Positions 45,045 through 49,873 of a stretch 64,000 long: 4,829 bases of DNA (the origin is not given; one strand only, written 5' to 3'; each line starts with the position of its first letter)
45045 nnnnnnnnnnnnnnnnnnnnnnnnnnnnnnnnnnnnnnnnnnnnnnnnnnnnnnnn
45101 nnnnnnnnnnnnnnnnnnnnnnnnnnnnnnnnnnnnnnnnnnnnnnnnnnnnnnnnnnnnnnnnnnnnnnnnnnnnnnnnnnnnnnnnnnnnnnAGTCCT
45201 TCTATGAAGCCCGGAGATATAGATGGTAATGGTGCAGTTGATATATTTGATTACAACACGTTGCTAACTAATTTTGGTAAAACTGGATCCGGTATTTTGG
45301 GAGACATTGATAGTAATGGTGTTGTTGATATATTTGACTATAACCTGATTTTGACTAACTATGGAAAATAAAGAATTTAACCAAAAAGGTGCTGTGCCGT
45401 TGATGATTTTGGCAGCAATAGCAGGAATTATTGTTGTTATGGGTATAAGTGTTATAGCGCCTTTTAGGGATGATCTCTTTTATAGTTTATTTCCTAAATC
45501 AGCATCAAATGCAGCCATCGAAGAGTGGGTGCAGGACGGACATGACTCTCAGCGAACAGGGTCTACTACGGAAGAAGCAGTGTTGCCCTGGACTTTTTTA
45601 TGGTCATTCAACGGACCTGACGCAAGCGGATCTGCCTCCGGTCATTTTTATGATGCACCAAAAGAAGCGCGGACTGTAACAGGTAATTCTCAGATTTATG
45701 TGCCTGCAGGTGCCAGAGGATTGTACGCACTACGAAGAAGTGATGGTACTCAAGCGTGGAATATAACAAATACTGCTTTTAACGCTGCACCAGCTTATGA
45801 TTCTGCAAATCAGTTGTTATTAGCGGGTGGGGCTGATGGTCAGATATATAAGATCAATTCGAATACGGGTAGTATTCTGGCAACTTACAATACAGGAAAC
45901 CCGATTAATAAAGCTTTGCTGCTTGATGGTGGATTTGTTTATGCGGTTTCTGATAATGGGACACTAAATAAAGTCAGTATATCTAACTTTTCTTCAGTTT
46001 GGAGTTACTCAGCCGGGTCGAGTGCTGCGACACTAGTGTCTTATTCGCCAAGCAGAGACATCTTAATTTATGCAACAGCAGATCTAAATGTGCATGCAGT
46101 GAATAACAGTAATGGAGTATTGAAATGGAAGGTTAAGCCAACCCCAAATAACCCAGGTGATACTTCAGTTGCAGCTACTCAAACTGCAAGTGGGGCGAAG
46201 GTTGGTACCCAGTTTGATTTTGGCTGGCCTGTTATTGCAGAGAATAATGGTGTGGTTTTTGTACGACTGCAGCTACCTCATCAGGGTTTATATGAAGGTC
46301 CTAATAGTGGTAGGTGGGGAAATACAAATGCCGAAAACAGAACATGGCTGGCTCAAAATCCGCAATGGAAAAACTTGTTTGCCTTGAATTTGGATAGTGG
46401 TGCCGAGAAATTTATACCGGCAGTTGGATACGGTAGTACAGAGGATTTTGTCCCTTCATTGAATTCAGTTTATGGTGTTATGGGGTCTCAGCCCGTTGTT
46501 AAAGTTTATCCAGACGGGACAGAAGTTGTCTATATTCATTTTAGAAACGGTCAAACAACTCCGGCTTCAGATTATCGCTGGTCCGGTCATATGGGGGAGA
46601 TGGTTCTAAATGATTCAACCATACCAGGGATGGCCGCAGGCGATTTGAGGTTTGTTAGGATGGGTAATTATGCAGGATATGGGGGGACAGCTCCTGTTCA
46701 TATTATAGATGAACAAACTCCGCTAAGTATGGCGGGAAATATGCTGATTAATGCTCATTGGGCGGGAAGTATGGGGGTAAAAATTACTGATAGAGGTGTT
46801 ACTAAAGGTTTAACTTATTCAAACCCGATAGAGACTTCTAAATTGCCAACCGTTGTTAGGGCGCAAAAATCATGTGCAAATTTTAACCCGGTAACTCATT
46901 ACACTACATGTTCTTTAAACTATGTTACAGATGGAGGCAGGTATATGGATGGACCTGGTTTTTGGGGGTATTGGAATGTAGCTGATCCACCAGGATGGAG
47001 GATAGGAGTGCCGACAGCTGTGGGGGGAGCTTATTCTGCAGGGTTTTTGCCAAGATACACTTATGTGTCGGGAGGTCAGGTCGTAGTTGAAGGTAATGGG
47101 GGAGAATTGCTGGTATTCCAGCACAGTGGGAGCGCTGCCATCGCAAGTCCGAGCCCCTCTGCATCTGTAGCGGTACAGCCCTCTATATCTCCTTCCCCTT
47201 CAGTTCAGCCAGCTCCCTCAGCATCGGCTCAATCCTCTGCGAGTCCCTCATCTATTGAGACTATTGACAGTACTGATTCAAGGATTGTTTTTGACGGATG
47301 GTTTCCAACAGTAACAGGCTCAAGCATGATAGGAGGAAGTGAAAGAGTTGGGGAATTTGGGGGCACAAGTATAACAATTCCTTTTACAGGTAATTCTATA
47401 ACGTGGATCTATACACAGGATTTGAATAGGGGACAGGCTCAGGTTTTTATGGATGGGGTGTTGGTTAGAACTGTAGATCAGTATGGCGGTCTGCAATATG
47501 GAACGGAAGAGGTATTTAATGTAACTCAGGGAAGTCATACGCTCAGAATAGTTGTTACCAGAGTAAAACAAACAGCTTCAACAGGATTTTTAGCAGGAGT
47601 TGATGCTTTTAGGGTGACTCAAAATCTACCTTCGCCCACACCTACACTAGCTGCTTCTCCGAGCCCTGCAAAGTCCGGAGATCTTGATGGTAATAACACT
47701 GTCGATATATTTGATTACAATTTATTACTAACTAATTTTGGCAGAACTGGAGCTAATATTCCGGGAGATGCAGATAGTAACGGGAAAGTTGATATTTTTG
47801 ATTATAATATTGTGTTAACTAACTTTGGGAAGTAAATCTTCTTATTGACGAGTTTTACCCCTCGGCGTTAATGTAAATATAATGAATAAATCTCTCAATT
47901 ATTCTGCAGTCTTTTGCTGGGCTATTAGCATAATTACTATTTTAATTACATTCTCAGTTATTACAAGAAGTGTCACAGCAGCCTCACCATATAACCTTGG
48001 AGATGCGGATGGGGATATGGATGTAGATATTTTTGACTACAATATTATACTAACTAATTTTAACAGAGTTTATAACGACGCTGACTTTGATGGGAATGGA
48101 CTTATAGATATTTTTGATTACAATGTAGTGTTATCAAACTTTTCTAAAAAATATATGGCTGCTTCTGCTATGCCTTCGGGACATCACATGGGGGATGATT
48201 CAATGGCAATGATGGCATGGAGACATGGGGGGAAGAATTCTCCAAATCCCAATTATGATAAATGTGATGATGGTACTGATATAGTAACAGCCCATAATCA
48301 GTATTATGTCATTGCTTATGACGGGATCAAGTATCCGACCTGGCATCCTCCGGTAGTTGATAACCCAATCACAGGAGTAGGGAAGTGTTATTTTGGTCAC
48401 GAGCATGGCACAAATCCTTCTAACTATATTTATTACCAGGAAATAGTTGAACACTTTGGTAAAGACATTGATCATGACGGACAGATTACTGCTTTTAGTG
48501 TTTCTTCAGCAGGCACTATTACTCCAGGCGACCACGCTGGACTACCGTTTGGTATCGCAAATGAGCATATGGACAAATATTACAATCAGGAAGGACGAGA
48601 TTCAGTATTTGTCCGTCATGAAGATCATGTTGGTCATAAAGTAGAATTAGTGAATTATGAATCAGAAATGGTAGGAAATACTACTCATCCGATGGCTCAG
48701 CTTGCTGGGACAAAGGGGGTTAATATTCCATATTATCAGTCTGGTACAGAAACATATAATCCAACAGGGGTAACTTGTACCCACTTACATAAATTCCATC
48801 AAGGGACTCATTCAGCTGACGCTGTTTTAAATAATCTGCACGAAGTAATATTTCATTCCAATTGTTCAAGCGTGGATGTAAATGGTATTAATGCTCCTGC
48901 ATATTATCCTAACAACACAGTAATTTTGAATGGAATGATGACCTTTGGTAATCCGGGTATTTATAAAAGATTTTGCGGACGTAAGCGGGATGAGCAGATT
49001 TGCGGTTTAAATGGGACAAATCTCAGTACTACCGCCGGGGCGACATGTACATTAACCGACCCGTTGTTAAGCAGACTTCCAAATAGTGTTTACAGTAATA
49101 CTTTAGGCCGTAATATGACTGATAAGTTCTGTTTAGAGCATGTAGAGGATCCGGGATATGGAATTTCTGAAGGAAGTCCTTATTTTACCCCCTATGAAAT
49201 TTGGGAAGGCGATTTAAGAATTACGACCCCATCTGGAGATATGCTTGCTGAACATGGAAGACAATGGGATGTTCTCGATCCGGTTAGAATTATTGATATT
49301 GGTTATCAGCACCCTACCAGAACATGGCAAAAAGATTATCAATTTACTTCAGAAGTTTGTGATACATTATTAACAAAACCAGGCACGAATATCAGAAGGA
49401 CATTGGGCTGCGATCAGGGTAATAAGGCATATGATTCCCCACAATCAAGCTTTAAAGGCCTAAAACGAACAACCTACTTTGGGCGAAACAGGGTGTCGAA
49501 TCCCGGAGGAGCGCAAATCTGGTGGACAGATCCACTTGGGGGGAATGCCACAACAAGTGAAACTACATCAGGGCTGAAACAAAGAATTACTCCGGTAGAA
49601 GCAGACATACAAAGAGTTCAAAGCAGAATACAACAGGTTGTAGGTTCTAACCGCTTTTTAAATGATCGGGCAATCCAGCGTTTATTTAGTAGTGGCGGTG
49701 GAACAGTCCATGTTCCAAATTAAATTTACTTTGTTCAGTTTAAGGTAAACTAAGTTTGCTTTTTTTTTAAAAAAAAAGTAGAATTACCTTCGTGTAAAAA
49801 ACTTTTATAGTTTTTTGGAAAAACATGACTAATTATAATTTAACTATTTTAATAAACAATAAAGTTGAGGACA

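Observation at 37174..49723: Cluster of four secreted dockerin-repeat proteins, three sharing a conserved N-terminal signal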

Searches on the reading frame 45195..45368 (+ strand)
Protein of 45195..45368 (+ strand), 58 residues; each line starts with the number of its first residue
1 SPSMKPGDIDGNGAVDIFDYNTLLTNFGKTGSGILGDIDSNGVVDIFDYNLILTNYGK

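Call 18: search_protein_families(library=pfam, proteins=[window:45195-45368:+], max_evalue=10)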
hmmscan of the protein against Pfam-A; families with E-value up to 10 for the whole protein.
seq(58 aa): 4 families
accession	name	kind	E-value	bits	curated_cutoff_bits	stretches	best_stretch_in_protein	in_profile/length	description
PF00404.24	Dockerin_1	-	0.00057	20.5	22.9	2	6-23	1-18/57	Dockerin type I domain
PF13517.12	FG-GAP_3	-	0.0013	19.7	26.9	2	4-18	46-60/61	FG-GAP-like repeat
PF13812.12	PPR_3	-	0.086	13.4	25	1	15-31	13-29/63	Pentatricopeptide repeat domain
PF00036.39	EF-hand_1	-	0.16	12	25.4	1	8-25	10-27/29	EF hand domain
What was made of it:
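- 45207..45368 (+): C-terminal dockerin of the 916 aa protein. Dockerin_1 scores 20.5 bits (call 18).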

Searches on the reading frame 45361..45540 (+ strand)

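Call 18: search_protein_families(library=pfam, proteins=[window:45361-45540:+], max_evalue=10)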
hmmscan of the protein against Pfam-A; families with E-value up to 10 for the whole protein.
seq(60 aa): 3 families
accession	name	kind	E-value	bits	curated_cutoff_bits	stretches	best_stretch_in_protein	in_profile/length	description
PF01788.22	PsbJ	-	0.07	13.5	30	1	7-30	2-27/39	PsbJ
PF19451.5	DUF5989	-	0.1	13.1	27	1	14-35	23-44/49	Family of unknown function (DUF5989)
PF12555.13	SteA-like_C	-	0.13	12.8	26.4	1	10-30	14-34/52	SteA-like C-terminal domain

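Call 27: search_protein_families(library=ncbifam, proteins=[window:45361-45540:+], max_evalue=10)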
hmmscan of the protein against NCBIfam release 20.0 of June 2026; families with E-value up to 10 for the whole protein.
seq(60 aa): 2 families
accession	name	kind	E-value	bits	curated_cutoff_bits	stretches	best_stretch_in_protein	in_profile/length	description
NF002722.0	PRK02565.1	equivalog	0.021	14.4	57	1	6-29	10-35/48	photosystem II reaction center protein J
NF040912.1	SGM_5486_fam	subfamily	0.27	11.1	35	1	14-29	15-30/37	SGM_5486 family transporter-associated protein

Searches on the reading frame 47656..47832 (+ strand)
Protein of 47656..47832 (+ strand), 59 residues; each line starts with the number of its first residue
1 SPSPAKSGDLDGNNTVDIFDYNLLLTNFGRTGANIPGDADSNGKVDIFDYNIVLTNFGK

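Call 18: search_protein_families(library=pfam, proteins=[window:47656-47832:+], max_evalue=10)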
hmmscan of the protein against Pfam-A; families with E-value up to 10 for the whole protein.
seq(59 aa): 2 families
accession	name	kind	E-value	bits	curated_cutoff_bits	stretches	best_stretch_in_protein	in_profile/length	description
PF00404.24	Dockerin_1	-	0.024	15.2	22.9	1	8-53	2-52/57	Dockerin type I domain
PF00036.39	EF-hand_1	-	0.88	9.7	25.4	0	38-52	10-24/29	EF hand domain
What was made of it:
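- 47671..47832 (+): C-terminal dockerin of the 824 aa protein. Dockerin_1 scores 15.2 bits (call 18).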

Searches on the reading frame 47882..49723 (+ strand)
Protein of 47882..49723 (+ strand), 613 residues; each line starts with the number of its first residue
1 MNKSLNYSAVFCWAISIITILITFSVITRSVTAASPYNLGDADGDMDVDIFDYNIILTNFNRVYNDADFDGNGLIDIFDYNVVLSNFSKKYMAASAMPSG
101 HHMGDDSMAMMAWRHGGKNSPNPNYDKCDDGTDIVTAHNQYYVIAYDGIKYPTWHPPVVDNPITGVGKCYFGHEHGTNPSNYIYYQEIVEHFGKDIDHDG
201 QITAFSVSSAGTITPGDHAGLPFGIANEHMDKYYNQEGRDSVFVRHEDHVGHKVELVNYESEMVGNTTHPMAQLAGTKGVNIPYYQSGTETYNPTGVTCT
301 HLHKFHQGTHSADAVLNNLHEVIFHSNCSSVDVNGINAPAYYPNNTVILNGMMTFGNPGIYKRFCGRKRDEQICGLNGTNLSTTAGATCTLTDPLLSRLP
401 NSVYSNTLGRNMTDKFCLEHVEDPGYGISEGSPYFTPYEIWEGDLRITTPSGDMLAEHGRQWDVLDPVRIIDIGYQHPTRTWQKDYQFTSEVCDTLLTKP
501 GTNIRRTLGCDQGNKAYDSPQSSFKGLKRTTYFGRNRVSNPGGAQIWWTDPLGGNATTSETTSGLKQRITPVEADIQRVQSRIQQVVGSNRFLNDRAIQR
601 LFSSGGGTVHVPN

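Call 3: search_protein_families(library=pfam, proteins=[window:47882-49723:+], max_evalue=0.1)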
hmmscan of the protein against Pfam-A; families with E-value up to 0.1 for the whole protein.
window:47882-49723:+ (613 aa): 0 families

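Call 4: search_protein_families(library=ncbifam, proteins=[window:47882-49723:+], max_evalue=0.1)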
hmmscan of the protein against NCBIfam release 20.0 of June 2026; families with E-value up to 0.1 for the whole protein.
window:47882-49723:+ (613 aa): 2 families
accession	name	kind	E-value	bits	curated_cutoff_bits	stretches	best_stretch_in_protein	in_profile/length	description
NF001911.0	PRK00685.1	equivalog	0.026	14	144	1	222-311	24-114/228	metal-dependent hydrolase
NF041540.1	dockerin_GC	domain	0.065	13.6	29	0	42-88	12-64/67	GC-type dockerin domain-anchored protein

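Call 45: search_solved_structures(query=window:47882-49723:+, max_evalue=0.01)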
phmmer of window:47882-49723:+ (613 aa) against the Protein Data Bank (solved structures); distinct sequences matched with E-value up to 0.01: 0.

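Call 72: find_homologous_proteins(query=window:47882-49720:+, max_evalue=0.001)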
Query window:47882-49720:+ (613 aa): 1550 proteins with E <= 0.001 among 8000 candidates; the best 120 are listed.
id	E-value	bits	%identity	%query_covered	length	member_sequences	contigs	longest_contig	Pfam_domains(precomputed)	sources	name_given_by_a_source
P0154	0.0e+0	1460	100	100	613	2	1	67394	-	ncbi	-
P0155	0.0e+0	1088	77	95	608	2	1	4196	-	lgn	-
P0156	0.0e+0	1030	72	98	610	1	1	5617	-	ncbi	-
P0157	9.8e-285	964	66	98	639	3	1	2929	PF00404.25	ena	-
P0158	1.4e-283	960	66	98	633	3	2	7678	-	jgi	-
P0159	1.7e-274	930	67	94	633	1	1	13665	PF00404.25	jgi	jgi:hypothetical protein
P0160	4.9e-253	859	63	97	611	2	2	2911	-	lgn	-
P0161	1.6e-251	854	62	98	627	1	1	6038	-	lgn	-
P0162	2.6e-251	854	62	97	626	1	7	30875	-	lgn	-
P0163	4.9e-251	853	63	95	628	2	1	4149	PF00404.25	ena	-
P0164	2.7e-249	847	61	98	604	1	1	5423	-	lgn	-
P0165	1.7e-240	818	69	83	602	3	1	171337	-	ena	-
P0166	6.7e-238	809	60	98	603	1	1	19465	-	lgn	-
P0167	5.9e-236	803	60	98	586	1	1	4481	-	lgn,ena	-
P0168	1.3e-234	799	66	84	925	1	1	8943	-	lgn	-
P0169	1.5e-233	795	59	98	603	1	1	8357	PF00404.25,PF13202.13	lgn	-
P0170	1.3e-232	792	63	90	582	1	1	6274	PF00404.25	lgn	-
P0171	1.8e-231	788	58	97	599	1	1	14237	PF00404.25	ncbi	-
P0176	1.3e-228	779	57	100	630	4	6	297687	PF00404.25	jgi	-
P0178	3.2e-227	774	59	97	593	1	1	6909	PF00404.25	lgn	-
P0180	2.3e-225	768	64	85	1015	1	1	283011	PF00041.28,PF16656.12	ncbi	-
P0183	2.0e-223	762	63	85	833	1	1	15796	PF00404.25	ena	-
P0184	1.2e-222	759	57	97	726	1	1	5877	PF00404.25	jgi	jgi:hypothetical protein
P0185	1.7e-220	752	56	98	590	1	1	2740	PF00404.25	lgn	-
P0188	5.1e-219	747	56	97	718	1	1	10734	PF00404.25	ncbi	-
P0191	7.7e-218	743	64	83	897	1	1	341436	-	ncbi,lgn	-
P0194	2.0e-216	738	65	83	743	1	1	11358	-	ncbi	-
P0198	1.9e-215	735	56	99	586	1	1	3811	PF00404.25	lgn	-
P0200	6.0e-215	734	56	98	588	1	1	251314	PF00404.25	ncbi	ncbi:MAG: dockerin type I repeat-containing protein [Candidatus Woesebacteria bacterium]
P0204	9.4e-214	730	64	83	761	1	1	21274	-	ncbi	-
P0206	1.1e-211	723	63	84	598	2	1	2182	PF00404.25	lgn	-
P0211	1.1e-207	710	55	98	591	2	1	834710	PF00404.25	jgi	jgi:hypothetical protein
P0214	2.4e-206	705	55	97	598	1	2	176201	PF00404.25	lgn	-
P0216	2.1e-204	699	52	98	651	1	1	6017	PF00404.25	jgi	jgi:hypothetical protein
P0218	9.4e-202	690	55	98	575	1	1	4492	PF00404.25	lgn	-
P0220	1.4e-194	666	54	99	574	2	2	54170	PF00404.25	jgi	jgi:hypothetical protein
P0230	2.5e-151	523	62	60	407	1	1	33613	PF00404.25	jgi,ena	-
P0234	1.6e-95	339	36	99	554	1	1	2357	PF00404.25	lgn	-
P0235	2.5e-91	325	34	100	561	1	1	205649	PF00404.25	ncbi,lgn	-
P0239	1.1e-81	293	37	83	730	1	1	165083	-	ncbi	-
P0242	3.1e-70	256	34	94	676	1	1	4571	PF00404.25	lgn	-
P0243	7.4e-70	254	33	95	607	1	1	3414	PF00404.25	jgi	jgi:hypothetical protein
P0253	3.2e-61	226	32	93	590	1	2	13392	PF00404.25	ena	-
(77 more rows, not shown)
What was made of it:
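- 47882..49723 (+): Gene for the 613 aa exported protein. It has an ordinary signal peptide (residues 1-33, V-T-A|A), an N-terminal dockerin and a roughly 520 aa His/Cys-rich domain with no known relative. There are 1550 homologs, and the named ones are from Candidatus Woesebacteria (call 72).
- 47996..48151 (+): N-terminal dockerin of the 613 aa protein. PF00404 is precomputed on many homologs (call 72).
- Woesebacteria (call 72).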

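Call 75: find_encoding_contigs(protein=P0154, flank=1000, max_places=2)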
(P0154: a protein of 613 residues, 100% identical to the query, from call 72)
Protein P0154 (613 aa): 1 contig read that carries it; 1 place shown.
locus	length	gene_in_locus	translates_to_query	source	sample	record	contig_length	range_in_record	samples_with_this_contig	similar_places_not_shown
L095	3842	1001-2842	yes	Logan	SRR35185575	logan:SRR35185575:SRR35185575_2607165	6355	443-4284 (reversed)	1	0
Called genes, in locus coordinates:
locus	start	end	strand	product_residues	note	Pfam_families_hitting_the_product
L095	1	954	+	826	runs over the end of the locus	PF13570:Beta-prop_ACSF4, PF13360:PQQ_2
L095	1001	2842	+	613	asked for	-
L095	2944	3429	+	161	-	PF01250:Ribosomal_S6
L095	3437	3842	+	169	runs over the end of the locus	PF00436:SSB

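Call 76: list_cluster_members(proteins=[P0154, P0156, P0171, P0180, P0188, P0191, P0194, P0204, P0235, P0239])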
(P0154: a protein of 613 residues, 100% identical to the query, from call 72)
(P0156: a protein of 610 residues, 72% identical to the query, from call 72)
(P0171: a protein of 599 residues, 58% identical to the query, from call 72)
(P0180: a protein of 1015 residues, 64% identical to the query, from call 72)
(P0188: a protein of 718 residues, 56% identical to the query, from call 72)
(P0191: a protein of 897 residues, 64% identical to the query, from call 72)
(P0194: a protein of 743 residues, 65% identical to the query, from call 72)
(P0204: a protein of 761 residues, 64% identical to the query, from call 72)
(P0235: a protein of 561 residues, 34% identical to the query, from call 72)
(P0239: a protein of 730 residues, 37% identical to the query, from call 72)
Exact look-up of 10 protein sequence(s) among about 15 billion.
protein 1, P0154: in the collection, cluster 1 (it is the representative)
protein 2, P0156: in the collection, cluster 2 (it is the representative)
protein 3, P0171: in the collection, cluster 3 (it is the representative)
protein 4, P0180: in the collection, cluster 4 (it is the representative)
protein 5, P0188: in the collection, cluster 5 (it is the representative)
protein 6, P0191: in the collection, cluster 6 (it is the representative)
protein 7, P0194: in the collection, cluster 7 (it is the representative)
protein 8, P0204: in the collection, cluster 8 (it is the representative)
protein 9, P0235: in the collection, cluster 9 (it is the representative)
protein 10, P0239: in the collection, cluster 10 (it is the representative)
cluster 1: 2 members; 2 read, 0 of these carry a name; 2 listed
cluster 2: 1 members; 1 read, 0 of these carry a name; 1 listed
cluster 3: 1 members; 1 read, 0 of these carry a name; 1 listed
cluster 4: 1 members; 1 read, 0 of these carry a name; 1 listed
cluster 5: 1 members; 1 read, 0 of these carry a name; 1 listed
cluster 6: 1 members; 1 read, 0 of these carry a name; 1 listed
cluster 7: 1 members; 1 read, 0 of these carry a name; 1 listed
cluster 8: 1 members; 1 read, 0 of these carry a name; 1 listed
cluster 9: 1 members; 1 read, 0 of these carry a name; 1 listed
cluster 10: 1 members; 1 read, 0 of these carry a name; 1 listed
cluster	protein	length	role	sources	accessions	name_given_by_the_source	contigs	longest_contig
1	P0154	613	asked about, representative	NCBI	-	-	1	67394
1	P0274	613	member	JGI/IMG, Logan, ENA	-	-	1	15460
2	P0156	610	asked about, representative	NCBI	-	-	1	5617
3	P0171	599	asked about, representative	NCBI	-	-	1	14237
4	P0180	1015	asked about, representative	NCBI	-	-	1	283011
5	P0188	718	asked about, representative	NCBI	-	-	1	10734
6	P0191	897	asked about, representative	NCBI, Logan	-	-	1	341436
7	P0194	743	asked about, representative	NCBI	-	-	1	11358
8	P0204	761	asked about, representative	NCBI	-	-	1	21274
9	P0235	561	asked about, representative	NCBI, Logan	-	-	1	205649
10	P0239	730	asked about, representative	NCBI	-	-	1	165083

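Call 93: search_solved_structures(query=A11, max_evalue=1)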
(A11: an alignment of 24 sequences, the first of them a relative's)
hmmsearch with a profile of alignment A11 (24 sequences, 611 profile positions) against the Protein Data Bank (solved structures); distinct sequences matched with E-value up to 1: 38.
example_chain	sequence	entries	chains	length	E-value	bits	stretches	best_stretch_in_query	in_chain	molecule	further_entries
8x39_A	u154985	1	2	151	2.2e-08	36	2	33-84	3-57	Serine protease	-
8x3a_A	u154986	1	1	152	2.6e-08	35.8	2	33-84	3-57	Serine protease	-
2y3n_B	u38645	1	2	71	3.9e-07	32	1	34-92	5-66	CELLULOSOMAL FAMILY-48 PROCESSIVE GLYCOSIDE HYDROLASE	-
1daq_A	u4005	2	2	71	2.8e-05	25.8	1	31-92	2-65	ENDOGLUCANASE SS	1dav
2mte_A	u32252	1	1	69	3.8e-05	25.4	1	33-92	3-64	Cellulose 1,4-beta-cellobiosidase (reducing end) CelS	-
4fl4_A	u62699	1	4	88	4.7e-05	25.1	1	29-88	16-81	Glycoside hydrolase family 9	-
2yik_A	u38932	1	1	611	5.8e-05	24.8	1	31-85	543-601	ENDOGLUCANASE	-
2b59_B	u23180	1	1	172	8.2e-05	24.3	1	15-92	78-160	Cellulosomal scaffolding protein A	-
3kcp_A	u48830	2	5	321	0.00031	22.4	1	16-92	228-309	Cellulosomal-scaffolding protein A | Cellulosome anchoring protein cohesin region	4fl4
3ul4_B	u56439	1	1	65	0.0004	22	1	34-83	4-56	Cellulosome enzyme, dockerin type I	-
5lxv_B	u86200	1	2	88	0.00041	22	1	31-82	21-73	Carbohydrate-binding protein WP_009985128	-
4cj0_A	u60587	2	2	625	0.00057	21.5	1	25-88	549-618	ENDOGLUCANASE D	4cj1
1clc_A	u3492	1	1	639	0.00059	21.4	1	25-88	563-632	ENDOGLUCANASE CELD; EC: 3.2.1.4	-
2vn6_B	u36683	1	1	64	0.00062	21.4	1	34-86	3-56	ENDOGLUCANASE A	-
2vn5_B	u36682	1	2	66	0.00068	21.2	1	34-90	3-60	ENDOGLUCANASE A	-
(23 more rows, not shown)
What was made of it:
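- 47996..48151 (+): The family profile hits solved dockerins at E=2e-8 to 1e-3 (call 93).
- On Type I dockerin (PF00404): Profile A11 gives 8x39 at 2e-8, 2y3n at 4e-7 and 1daq at 3e-5 (call 93).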

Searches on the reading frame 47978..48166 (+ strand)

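Call 18: search_protein_families(library=pfam, proteins=[window:47978-48166:+], max_evalue=10)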
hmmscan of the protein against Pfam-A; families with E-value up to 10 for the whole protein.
seq(63 aa): 1 family
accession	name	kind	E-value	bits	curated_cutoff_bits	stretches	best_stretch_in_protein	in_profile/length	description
PF00036.39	EF-hand_1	-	0.12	12.4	25.4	1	28-52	2-26/29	EF hand domain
